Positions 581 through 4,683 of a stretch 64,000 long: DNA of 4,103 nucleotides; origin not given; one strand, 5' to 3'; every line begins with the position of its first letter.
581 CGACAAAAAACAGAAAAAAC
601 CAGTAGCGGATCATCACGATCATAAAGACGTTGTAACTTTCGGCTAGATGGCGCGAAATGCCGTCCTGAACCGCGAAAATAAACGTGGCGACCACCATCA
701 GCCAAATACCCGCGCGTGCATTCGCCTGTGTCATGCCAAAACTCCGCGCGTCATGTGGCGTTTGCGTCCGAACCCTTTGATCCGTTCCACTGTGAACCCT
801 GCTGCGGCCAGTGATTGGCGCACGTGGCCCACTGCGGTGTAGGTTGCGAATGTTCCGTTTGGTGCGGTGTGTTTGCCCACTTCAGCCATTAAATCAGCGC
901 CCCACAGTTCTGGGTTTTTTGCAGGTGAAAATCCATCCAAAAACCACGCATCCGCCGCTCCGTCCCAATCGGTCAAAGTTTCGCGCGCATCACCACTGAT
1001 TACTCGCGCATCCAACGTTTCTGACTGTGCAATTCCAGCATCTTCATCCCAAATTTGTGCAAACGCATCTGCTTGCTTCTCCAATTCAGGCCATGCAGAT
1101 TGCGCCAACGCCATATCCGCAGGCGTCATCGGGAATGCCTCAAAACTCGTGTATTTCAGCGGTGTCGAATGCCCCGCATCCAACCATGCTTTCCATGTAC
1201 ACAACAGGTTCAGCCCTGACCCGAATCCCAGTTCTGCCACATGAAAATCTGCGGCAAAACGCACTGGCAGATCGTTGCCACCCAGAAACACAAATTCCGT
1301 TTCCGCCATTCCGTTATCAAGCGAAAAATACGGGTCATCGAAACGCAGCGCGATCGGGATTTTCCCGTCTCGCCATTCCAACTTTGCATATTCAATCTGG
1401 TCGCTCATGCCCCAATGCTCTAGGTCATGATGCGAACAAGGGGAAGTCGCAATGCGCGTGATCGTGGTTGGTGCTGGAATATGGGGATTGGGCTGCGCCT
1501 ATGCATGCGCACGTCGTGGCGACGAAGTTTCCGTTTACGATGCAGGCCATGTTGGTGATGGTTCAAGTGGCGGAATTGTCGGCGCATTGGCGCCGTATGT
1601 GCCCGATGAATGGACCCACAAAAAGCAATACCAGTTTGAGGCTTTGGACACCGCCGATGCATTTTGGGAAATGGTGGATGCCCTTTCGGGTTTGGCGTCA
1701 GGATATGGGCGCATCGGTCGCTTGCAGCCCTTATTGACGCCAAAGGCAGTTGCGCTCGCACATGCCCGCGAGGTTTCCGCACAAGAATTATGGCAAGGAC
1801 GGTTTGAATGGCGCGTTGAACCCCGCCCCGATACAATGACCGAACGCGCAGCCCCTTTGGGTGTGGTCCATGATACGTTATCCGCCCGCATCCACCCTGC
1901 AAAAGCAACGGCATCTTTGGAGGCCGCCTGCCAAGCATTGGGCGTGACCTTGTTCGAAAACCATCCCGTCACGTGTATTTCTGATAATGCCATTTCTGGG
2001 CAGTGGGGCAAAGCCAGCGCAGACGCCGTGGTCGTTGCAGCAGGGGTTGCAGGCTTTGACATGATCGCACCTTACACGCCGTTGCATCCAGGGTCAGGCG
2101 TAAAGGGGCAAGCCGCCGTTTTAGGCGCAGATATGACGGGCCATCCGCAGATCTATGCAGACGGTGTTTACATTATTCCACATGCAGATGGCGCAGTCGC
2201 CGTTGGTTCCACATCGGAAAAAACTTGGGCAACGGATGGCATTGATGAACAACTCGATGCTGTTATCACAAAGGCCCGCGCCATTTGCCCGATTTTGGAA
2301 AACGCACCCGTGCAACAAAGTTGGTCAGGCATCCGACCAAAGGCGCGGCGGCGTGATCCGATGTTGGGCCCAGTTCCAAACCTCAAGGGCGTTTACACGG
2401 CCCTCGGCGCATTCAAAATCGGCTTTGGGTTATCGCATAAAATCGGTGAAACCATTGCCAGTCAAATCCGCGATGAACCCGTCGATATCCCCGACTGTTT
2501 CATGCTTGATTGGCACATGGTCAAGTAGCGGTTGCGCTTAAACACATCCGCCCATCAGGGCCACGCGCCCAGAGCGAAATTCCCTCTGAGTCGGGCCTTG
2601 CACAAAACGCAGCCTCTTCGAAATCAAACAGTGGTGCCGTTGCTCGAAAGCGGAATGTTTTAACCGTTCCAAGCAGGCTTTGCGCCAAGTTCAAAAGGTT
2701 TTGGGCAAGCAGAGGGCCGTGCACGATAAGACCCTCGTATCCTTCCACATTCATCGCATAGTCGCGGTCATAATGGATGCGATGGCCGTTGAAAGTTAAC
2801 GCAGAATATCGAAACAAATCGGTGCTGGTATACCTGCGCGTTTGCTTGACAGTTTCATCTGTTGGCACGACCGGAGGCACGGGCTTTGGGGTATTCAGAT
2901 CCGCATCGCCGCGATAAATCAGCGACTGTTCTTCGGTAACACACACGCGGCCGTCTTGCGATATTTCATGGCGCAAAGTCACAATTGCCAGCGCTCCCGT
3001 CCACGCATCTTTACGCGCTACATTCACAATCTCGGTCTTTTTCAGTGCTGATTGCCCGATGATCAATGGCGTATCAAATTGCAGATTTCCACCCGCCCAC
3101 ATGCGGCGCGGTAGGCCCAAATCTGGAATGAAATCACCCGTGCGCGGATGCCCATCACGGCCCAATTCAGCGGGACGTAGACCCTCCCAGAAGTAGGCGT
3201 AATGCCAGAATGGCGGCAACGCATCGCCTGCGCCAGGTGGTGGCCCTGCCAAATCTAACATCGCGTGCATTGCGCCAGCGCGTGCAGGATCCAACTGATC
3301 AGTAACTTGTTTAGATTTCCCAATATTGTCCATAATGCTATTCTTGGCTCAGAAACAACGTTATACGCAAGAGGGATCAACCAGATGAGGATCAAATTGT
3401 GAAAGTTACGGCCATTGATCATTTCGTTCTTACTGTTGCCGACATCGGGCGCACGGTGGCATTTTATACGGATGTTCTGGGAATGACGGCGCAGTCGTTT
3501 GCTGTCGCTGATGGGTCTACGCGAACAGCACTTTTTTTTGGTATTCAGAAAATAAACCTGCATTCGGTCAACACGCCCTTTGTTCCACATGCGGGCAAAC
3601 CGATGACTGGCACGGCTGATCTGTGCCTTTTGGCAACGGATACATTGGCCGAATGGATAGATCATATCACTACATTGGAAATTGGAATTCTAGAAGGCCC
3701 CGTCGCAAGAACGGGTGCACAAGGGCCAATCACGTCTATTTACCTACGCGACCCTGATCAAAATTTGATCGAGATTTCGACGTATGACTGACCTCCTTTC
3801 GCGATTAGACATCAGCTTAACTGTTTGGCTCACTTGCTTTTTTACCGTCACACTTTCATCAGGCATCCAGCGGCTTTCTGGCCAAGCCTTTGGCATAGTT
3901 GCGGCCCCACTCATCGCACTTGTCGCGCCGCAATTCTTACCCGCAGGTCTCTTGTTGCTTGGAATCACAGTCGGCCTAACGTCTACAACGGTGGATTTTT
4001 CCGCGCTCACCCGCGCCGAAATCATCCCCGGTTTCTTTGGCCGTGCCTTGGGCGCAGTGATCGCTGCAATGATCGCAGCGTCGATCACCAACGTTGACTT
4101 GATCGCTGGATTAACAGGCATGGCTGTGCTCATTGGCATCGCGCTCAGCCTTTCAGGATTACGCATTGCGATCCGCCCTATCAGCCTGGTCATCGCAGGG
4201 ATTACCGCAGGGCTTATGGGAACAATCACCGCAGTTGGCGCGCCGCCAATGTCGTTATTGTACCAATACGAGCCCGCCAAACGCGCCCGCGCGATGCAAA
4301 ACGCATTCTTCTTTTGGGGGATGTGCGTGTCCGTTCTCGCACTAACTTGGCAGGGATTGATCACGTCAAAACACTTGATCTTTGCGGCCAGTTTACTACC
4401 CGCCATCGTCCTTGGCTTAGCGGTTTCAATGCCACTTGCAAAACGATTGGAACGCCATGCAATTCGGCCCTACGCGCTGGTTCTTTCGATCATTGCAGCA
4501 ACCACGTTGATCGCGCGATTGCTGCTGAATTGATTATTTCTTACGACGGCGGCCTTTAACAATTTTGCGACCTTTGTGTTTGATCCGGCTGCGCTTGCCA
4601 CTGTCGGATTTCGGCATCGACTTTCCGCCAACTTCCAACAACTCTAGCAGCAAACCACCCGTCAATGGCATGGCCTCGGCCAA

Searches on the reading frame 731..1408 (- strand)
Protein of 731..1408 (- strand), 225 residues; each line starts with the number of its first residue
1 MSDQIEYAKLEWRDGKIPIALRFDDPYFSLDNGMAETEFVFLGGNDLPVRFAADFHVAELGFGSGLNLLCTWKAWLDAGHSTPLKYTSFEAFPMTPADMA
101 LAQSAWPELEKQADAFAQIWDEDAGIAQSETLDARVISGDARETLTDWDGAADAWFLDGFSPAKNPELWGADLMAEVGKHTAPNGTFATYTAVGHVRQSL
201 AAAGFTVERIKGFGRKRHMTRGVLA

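Call 30: search_protein_families(library=pfam, proteins=[window:731-1408:-], max_evalue=0.00001)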
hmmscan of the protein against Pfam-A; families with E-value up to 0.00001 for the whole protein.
window:731-1408:- (225 aa): 1 family
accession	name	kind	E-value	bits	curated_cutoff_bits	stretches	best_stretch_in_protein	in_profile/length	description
PF05430.17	Methyltransf_30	-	5.7e-37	126.8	22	1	124-224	22-123/124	S-adenosyl-L-methionine-dependent methyltransferase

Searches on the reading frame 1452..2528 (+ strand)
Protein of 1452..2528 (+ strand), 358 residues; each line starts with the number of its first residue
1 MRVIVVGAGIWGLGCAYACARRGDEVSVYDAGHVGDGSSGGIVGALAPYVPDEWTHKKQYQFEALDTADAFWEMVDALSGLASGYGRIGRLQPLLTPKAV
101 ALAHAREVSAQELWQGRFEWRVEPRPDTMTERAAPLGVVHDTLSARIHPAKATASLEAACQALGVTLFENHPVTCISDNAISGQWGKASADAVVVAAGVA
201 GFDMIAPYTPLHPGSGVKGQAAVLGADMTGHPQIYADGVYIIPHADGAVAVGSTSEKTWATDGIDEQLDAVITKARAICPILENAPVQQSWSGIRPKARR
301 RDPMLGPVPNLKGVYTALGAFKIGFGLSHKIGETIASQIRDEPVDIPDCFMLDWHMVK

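Call 30: search_protein_families(library=pfam, proteins=[window:1452-2528:+], max_evalue=0.00001)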
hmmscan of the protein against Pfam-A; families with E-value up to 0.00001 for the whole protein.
window:1452-2528:+ (358 aa): 2 families
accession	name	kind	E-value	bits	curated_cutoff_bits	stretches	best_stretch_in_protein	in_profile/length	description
PF01266.30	DAO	-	2.7e-46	159.1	27.9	1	2-337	1-352/353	FAD dependent oxidoreductase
PF13450.12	NAD_binding_8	-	3.5e-06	27.6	21.9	0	5-33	1-29/68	NAD(P)-binding Rossmann-like domain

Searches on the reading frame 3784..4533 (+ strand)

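Call 30: search_protein_families(library=pfam, proteins=[window:3784-4533:+], max_evalue=0.00001)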
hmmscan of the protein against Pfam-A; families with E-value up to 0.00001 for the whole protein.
window:3784-4533:+ (249 aa): 1 family
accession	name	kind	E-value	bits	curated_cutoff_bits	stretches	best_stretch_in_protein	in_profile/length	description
PF01925.25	TauE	-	2.5e-11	44.1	32.6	1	19-240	2-235/237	Sulfite exporter TauE/SafE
